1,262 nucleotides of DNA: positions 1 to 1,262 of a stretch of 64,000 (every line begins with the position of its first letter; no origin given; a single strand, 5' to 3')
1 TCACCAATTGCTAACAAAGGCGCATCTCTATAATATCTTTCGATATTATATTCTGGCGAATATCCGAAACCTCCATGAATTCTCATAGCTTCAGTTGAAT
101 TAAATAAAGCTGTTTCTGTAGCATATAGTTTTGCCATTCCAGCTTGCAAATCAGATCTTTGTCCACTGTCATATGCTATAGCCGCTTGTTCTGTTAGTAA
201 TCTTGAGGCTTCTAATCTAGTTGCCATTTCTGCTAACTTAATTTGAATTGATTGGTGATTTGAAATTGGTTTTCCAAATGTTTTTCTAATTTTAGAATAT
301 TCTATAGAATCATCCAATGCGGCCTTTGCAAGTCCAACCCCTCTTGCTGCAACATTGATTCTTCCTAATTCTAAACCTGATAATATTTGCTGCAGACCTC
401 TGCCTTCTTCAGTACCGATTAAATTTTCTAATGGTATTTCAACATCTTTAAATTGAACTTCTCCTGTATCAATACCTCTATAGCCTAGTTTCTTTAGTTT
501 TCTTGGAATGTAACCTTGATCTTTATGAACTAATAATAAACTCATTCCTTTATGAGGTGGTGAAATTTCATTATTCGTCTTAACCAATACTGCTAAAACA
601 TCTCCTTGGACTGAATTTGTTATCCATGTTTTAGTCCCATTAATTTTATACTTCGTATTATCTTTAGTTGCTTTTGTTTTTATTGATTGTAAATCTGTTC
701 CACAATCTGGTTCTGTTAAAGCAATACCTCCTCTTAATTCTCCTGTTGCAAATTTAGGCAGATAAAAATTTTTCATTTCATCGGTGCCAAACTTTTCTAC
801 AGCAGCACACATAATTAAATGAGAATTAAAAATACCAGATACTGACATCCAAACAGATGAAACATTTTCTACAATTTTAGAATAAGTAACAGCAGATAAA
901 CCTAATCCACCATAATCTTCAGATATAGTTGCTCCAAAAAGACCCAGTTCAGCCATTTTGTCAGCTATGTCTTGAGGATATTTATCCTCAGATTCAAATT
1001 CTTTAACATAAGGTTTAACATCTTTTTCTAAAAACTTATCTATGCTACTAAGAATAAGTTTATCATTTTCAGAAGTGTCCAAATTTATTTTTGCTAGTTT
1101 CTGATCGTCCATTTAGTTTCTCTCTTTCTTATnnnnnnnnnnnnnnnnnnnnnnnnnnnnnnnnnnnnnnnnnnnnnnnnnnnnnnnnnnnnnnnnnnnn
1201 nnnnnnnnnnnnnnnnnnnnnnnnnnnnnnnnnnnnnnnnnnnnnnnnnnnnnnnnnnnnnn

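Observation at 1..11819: Ict/Ich/Ccl-type C5-dicarboxylyl-CoA (itaconate/mesaconate-like) catabolic island, expanded with a second hydratase, two PrpD paralogs, an ACAD, an amidase and a TRAP system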

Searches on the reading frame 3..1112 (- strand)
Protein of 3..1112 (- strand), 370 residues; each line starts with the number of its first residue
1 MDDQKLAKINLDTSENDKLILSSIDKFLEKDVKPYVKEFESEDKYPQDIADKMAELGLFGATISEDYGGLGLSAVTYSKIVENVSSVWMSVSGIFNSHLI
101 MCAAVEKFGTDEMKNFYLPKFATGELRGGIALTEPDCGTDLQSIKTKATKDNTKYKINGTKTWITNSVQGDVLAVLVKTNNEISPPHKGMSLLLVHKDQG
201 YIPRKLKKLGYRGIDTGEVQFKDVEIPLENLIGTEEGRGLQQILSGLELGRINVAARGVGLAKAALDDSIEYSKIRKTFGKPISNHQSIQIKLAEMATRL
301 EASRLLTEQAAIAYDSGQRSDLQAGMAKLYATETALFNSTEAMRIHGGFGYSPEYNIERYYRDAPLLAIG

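Call 4: search_protein_families(library=pfam, proteins=[window:3-1112:-])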
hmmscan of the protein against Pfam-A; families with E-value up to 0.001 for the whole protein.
seq(370 aa): 4 families
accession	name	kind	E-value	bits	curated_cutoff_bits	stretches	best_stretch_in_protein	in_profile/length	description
PF00441.29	Acyl-CoA_dh_1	-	2.1e-39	135.5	22.4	1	237-370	1-134/150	Acyl-CoA dehydrogenase, C-terminal domain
PF02771.21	Acyl-CoA_dh_N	-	4.1e-29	101.7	22.9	1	15-125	2-113/113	Acyl-CoA dehydrogenase, N-terminal domain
PF02770.24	Acyl-CoA_dh_M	-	7.1e-22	77.8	33.3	1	130-224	2-97/97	Acyl-CoA dehydrogenase, middle domain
PF08028.16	Acyl-CoA_dh_2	-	4.8e-20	72.6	22.7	1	254-365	3-124/134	Acyl-CoA dehydrogenase, C-terminal domain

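Call 5: search_protein_families(library=ncbifam, proteins=[window:3-1112:-])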
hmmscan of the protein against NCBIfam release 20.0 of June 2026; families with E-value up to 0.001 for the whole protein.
seq(370 aa): 23 families
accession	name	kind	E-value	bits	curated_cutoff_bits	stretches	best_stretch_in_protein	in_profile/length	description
NF042972.1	AcrlCoAredClosAcrC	equivalog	3.3e-92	309.1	640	1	11-366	3-357/378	acryloyl-CoA reductase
NF045552.1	GlutCoADH_Des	equivalog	9.8e-78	262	470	1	11-367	3-361/387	glutaryl-CoA dehydrogenase Acd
NF008997.0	PRK12341.1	equivalog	7.1e-66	222.8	537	1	11-368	3-359/382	acyl-CoA dehydrogenase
NF043006.1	CyhCrbnylCoADH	equivalog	1.7e-64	218.2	650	1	14-368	5-358/380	cyclohexane-1-carbonyl-CoA dehydrogenase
NF042439.1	SulpropCoADesulf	equivalog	5.8e-62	209.6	600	1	27-370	7-355/379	3-sulfinopropanoyl-CoA desulfinase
NF058590.1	AcCoDHFadEBacil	equivalog_domain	1e-60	205.9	600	1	12-364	20-389/586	acyl-CoA dehydrogenase FadE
NF053553.1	prodigi_MBC_PigA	equivalog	7.8e-53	179.9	500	1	11-362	3-356/381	prodigiosin MBC biosynthesis dehydrogenase PigA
NF045652.1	ProlPCPDhRedW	equivalog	1.2e-50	172.4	650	1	24-352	11-341/376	L-prolyl-[peptidyl-carrier protein] dehydrogenase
TIGR03207.1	cyc_hxne_CoA_dh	equivalog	4.3e-50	170.5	575.35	1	18-369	6-355/372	cyclohexanecarboxyl-CoA dehydrogenase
NF002885.1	PRK03354.1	equivalog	2.8e-48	164.9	540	1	12-363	4-351/378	crotonobetainyl-CoA dehydrogenase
NF052270.1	Staph_DH_FadE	equivalog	4.6e-38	131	600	1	11-364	19-372/400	acyl-CoA dehydrogenase FadE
NF007000.1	PRK09463.1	subfamily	1.2e-35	123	600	1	38-365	64-414/726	acyl-CoA dehydrogenase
NF009586.0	PRK13026.1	subfamily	6.3e-32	110.8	608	1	39-365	100-449/777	acyl-CoA dehydrogenase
NF049984.1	Rv1679_FadE16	equivalog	7.7e-31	107.6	600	1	37-364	17-344/371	Rv1679 family acyl-CoA dehydrogenase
TIGR03203.1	pimD_small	equivalog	9e-31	107.3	652.7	1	11-362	2-353/378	pimeloyl-CoA dehydrogenase small subunit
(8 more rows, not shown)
